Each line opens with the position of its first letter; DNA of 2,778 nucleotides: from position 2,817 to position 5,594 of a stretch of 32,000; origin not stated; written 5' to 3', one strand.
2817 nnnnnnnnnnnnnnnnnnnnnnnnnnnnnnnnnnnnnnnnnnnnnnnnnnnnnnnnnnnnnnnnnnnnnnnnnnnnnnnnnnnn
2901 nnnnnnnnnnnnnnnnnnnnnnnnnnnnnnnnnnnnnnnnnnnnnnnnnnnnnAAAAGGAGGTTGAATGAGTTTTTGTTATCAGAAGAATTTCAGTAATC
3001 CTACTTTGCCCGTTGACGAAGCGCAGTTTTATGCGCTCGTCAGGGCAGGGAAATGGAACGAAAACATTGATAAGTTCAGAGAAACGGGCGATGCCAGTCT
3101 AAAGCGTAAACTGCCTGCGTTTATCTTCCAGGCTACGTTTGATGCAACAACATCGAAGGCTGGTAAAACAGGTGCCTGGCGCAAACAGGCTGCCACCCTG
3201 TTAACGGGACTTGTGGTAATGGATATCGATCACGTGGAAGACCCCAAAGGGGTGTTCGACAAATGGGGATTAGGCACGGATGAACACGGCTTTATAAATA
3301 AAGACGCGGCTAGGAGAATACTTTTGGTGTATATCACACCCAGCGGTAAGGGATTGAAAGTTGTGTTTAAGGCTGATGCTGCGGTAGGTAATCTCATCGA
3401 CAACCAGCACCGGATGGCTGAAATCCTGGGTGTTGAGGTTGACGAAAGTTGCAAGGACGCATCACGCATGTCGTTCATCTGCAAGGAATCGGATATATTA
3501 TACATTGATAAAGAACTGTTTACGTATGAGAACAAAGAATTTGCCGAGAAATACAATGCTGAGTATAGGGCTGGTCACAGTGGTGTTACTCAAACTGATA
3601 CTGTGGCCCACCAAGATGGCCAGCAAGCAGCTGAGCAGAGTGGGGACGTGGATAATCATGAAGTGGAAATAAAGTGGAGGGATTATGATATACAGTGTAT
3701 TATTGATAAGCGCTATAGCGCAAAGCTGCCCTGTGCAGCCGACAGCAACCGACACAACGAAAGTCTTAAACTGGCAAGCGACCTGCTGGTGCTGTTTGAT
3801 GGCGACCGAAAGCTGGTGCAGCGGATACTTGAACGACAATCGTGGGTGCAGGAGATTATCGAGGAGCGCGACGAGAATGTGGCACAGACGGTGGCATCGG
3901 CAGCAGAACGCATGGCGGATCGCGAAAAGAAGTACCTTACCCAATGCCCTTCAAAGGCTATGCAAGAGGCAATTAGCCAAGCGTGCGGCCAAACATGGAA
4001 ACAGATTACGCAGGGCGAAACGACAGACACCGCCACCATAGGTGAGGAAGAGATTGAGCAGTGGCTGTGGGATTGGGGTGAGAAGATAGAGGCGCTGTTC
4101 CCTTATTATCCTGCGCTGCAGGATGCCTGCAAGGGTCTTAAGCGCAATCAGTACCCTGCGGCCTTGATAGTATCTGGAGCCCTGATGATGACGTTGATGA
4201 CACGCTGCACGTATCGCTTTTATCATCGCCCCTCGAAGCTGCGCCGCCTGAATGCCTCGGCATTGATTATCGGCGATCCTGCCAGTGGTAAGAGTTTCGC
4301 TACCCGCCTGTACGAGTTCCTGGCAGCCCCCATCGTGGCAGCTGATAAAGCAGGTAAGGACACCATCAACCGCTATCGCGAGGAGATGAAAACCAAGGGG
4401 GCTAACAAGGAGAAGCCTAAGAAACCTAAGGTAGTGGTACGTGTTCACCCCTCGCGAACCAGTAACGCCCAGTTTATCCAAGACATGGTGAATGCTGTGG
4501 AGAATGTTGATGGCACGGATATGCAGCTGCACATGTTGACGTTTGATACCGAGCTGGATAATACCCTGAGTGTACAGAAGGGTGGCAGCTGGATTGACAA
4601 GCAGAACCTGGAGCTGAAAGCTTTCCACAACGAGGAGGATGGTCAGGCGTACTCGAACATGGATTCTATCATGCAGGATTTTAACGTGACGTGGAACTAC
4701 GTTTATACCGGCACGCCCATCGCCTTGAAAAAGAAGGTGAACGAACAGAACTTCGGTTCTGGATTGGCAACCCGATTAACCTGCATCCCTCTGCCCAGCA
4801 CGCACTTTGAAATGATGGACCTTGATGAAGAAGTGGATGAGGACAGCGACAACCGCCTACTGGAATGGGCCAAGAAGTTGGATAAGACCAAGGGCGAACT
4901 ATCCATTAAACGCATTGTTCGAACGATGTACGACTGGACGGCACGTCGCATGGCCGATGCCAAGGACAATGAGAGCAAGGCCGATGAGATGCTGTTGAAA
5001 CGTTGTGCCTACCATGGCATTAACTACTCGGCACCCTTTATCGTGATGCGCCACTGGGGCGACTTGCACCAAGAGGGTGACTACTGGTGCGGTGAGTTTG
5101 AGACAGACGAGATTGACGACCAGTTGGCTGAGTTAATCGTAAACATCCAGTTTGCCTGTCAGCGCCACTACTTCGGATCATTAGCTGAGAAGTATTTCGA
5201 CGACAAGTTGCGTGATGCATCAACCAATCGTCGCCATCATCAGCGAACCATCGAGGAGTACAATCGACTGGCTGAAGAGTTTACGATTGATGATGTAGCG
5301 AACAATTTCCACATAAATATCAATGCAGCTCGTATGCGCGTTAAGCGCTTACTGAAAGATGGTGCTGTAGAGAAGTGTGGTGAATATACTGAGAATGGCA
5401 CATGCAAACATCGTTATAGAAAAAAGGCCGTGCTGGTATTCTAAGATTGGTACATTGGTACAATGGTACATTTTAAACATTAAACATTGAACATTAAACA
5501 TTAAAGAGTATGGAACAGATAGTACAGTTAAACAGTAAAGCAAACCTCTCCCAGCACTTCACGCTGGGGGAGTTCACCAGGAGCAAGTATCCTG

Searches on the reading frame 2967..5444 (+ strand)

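Call 41: search_protein_families(library=pfam, proteins=[window:2967-5444:+])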
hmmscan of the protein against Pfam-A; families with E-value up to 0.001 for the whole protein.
window:2967-5444:+ (825 aa): 1 family
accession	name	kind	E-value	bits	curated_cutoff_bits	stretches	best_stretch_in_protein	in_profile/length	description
PF08800.15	BT4734-like_N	-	7.8e-12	45.9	22.4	1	45-179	2-134/134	BT4734-like, N-terminal domain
